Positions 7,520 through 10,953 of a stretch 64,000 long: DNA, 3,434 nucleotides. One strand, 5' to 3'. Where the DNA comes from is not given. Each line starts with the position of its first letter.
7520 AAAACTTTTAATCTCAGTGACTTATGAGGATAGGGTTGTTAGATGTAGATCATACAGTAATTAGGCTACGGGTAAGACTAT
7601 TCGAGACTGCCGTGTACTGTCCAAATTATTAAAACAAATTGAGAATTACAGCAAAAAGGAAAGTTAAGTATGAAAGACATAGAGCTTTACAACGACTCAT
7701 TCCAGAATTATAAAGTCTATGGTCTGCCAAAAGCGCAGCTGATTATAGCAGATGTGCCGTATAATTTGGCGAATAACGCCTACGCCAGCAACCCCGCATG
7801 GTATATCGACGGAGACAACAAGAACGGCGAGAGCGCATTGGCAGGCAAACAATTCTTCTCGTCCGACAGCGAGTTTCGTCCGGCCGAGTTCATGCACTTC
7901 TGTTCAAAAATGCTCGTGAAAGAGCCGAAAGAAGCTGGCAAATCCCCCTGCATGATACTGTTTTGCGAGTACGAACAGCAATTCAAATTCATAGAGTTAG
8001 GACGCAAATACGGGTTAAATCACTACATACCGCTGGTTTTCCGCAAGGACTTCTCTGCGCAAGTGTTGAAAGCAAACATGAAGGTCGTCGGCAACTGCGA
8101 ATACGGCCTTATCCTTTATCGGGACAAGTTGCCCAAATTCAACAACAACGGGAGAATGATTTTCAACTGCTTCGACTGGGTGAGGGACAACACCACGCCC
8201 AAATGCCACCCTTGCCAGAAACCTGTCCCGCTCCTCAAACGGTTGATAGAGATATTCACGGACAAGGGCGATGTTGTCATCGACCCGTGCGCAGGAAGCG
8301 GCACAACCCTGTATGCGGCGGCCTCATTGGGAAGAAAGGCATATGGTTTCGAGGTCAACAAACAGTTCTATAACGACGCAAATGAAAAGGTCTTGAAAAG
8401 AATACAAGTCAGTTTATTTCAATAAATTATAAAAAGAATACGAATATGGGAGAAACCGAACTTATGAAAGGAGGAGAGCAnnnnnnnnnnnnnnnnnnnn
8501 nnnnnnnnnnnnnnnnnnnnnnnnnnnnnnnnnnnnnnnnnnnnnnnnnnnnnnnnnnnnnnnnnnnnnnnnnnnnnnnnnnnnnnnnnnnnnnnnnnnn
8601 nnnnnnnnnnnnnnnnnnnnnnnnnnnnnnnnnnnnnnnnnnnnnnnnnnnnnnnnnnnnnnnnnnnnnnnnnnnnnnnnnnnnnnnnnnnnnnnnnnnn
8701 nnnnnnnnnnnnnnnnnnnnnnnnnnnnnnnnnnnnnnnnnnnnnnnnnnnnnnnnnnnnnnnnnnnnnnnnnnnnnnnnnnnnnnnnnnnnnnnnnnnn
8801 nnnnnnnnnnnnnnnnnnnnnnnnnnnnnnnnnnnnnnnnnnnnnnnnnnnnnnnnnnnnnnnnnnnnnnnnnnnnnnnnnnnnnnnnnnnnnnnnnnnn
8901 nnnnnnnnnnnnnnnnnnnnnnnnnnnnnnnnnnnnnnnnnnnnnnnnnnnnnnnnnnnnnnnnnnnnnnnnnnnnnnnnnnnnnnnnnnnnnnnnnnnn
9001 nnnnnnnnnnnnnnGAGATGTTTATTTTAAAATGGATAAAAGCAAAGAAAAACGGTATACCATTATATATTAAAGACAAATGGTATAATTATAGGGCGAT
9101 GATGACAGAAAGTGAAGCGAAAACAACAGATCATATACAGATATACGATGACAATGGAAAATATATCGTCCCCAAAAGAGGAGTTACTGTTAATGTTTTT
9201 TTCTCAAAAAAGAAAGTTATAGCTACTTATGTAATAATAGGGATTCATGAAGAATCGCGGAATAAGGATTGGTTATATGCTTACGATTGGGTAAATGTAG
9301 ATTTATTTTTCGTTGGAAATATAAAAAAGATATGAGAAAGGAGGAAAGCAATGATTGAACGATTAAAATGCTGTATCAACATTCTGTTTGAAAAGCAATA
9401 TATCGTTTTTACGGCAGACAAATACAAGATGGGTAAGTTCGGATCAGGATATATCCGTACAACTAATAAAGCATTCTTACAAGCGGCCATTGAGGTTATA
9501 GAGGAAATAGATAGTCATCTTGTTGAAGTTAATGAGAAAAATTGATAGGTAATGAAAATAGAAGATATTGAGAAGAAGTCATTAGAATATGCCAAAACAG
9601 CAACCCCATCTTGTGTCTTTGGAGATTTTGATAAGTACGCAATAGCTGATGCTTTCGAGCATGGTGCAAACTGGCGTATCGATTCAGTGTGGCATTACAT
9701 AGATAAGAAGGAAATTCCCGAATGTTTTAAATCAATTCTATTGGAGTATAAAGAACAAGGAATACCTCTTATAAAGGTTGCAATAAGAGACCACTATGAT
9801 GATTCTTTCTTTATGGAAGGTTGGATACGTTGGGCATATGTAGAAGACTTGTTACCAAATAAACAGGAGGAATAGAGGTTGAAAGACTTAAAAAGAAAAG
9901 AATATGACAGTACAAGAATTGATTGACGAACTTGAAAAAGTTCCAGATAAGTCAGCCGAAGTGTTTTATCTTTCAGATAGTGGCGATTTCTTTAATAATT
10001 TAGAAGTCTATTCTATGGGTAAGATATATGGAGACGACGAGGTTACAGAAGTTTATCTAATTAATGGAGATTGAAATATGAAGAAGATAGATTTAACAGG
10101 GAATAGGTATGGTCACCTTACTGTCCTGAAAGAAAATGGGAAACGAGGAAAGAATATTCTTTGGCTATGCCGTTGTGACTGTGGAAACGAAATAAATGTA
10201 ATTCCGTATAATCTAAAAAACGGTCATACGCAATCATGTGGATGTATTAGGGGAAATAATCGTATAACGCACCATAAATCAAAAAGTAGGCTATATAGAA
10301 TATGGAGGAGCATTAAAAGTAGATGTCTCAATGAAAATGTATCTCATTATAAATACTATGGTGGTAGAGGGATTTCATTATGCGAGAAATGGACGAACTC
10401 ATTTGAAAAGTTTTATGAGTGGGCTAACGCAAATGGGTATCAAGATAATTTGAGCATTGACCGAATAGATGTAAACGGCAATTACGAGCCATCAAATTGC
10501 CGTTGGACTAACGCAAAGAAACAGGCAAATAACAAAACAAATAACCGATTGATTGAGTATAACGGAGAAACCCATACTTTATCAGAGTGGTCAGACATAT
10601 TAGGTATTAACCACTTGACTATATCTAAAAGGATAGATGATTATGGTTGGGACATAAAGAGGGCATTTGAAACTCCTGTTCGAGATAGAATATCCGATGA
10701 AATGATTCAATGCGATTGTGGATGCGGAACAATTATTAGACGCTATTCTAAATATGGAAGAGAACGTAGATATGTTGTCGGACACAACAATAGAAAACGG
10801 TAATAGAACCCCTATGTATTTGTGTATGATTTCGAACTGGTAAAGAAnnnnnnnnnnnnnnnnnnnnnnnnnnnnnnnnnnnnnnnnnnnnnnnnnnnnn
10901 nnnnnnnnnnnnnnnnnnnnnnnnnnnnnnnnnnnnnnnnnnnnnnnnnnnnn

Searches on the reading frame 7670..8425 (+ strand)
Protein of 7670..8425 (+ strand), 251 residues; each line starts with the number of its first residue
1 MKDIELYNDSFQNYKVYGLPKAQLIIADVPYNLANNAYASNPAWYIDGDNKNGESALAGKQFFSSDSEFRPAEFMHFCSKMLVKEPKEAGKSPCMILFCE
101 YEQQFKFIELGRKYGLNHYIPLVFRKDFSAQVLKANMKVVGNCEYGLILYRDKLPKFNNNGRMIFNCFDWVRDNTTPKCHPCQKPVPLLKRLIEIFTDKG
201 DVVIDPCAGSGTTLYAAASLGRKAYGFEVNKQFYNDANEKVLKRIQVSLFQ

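Call 60: search_protein_families(library=phrogs, proteins=[window:7670-8425:+], max_evalue=0.00001)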
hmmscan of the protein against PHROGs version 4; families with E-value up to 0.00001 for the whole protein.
window:7670-8425:+ (251 aa): 9 families
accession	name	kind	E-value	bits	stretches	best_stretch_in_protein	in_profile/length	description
phrog_67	-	other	1.6e-44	154.1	1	4-243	124-345/743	DNA methyltransferase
phrog_3008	-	other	2e-24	87.2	1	171-248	141-218/244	DNA methyltransferase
phrog_18293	-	other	6.1e-18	65.9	1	174-245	40-111/119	methyltransferase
phrog_498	-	other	8.7e-18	65.2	1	175-236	354-415/633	DNA methyltransferase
phrog_6952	-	other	1.5e-13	52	1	177-241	111-175/181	DNA methyltransferase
phrog_23085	-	unknown function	1.8e-11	44.9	1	166-237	29-101/138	-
phrog_16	-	DNA, RNA and nucleotide metabolism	6.4e-09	35.6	1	178-238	846-906/986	DNA helicase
phrog_23148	-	unknown function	1.4e-06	29.5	1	178-239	83-144/165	-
phrog_18146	-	other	3.7e-06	27.1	1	182-233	51-103/452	DNA methyltransferase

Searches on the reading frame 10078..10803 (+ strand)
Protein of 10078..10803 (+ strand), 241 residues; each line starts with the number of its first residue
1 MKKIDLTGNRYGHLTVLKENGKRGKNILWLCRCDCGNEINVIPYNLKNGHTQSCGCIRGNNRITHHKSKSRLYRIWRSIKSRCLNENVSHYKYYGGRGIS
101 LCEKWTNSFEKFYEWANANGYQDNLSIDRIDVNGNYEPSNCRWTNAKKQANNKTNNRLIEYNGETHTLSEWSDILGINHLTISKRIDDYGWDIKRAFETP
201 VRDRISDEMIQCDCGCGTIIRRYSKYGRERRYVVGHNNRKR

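Call 60: search_protein_families(library=phrogs, proteins=[window:10078-10803:+], max_evalue=0.00001)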
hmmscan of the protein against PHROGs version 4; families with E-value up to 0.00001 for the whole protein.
window:10078-10803:+ (241 aa): 8 families
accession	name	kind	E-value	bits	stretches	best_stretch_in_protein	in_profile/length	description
phrog_374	-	DNA, RNA and nucleotide metabolism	3.1e-74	251.9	1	1-201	192-400/617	HNH endonuclease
phrog_3377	-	DNA, RNA and nucleotide metabolism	9.8e-58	196.2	1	64-206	6-146/196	HNH endonuclease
phrog_8790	-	DNA, RNA and nucleotide metabolism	2.7e-32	113.7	1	65-189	18-135/241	restriction endonuclease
phrog_2081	-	DNA, RNA and nucleotide metabolism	2.3e-24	87.3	1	31-158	53-201/433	HNH endonuclease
phrog_953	-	DNA, RNA and nucleotide metabolism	1.2e-14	55.5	1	62-145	214-297/420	HNH endonuclease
phrog_28742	-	unknown function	1.7e-07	32.5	1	74-187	25-140/165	-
phrog_22195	-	unknown function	2.4e-06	28.4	1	6-74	10-74/148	-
phrog_27240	-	unknown function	3e-06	28.6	1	7-70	8-69/132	-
